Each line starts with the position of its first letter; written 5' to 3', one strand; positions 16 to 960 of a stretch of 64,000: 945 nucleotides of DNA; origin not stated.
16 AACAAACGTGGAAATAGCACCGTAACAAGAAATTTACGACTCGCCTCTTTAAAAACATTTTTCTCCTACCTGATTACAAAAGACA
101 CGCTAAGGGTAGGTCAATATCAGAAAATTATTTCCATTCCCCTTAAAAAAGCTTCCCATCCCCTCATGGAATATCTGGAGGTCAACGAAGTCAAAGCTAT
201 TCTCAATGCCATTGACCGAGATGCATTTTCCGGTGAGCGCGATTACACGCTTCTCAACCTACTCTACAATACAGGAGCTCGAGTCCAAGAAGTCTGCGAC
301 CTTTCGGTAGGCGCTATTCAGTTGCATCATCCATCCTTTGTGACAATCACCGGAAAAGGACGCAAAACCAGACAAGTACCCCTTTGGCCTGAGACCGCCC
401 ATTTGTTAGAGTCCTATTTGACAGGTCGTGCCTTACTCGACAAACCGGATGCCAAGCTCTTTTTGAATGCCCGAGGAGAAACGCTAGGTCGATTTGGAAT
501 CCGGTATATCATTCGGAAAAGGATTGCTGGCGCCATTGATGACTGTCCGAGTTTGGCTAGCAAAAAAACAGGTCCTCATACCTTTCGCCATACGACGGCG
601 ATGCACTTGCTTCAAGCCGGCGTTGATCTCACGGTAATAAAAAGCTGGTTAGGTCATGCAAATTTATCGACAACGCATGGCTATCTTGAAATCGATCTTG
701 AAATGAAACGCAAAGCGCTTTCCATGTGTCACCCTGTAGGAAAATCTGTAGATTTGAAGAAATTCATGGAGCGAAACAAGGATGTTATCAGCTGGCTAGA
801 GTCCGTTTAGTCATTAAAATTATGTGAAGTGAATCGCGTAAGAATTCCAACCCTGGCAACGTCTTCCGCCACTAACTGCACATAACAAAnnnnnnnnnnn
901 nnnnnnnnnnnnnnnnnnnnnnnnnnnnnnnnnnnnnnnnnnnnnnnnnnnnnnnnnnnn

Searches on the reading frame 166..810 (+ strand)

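Call 97: search_protein_families(library=pfam, proteins=[window:166-810:+], max_evalue=0.0001)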
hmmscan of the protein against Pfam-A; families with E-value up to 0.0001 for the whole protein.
window:166-810:+ (214 aa): 1 family
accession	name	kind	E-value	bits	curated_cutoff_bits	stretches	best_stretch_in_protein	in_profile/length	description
PF00589.27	Phage_integrase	-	2.1e-31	109.4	27.1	1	3-176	2-168/172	Phage integrase family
